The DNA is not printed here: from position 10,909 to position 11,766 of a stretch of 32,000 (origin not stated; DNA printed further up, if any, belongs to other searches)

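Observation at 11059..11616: PmoD/AmoD-like membrane-anchored periplasmic protein with a Cx7LxH variant motif and a predicted N-terminal histidine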

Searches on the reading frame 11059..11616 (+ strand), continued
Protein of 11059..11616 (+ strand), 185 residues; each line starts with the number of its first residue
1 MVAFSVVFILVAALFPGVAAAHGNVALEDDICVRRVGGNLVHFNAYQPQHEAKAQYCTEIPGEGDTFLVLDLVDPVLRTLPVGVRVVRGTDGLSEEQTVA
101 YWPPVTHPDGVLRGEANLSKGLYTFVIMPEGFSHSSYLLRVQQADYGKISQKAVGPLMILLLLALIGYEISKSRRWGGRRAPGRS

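Call 66: find_encoding_contigs(protein=P0112, flank=6000, max_places=3)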
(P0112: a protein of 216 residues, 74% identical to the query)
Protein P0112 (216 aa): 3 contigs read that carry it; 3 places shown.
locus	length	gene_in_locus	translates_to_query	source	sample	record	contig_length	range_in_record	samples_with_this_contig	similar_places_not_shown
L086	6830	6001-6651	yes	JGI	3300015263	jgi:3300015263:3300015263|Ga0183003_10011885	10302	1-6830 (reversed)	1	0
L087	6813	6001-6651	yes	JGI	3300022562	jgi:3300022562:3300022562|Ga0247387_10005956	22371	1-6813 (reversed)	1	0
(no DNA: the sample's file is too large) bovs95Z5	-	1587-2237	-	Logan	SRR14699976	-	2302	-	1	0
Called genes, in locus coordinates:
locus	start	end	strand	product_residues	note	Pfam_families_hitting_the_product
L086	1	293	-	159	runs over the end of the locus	-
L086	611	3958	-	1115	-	PF04773:FecR, PF00515:TPR_1 (faint), PF07719:TPR_2 (faint), PF13181:TPR_8 (faint), PF13414:TPR_11 (faint), PF13428:TPR_14 (faint), PF13432:TPR_16 (weak), PF14559:TPR_19 (weak), +2 more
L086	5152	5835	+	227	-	PF00753:Lactamase_B (weak), PF02112:PDEase_II (weak), PF12706:Lactamase_B_2, PF23023:Anti-Pycsar_Apyc1 (weak)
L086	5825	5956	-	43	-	-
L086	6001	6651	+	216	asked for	-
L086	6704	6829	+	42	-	?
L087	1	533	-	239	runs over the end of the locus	-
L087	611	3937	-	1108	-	PF04773:FecR, PF00515:TPR_1 (faint), PF07719:TPR_2 (faint), PF13428:TPR_14 (faint), PF13432:TPR_16 (weak), PF13181:TPR_8 (faint), PF13414:TPR_11 (faint), PF14559:TPR_19 (weak), +2 more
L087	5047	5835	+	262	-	PF00753:Lactamase_B, PF23023:Anti-Pycsar_Apyc1, PF12706:Lactamase_B_2, PF02112:PDEase_II (weak)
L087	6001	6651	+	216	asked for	-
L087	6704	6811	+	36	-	?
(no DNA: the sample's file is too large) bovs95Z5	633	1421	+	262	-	PF00753:Lactamase_B, PF23023:Anti-Pycsar_Apyc1, PF12706:Lactamase_B_2, PF02112:PDEase_II (weak)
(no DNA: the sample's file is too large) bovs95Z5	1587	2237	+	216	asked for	-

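Call 83: find_encoding_contigs(protein=P0144, flank=5000, max_places=3)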
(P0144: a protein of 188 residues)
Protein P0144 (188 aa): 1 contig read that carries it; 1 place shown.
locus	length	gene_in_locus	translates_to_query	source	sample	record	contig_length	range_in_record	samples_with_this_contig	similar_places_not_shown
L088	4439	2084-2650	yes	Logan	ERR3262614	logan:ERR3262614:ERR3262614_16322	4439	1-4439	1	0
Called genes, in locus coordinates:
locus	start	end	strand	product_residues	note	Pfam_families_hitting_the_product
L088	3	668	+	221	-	?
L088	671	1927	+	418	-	PF04744:Monooxygenase_B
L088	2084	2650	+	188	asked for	-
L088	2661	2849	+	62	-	-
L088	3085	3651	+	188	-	-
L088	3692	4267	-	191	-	-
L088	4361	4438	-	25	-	?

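Call 84: find_encoding_contigs(protein=P0150, flank=5000, max_places=3)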
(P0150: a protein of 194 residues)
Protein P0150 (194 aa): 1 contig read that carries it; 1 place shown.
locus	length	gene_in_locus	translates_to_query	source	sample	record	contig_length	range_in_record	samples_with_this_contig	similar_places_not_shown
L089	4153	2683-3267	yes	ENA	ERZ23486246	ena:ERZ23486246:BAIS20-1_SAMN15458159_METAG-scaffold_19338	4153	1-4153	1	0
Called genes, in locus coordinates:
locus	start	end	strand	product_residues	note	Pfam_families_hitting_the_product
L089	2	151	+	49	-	?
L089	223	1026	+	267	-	PF02461:AMO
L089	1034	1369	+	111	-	-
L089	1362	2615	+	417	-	PF04744:Monooxygenase_B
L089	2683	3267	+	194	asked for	-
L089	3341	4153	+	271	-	?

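Call 85: find_encoding_contigs(protein=P0143, flank=5000, max_places=3)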
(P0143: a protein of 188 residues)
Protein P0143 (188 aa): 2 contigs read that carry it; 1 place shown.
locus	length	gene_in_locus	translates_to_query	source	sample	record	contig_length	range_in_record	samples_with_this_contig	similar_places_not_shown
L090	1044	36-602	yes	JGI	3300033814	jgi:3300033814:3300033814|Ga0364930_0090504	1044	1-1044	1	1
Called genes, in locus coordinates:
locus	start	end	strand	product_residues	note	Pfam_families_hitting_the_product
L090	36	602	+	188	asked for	-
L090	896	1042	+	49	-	?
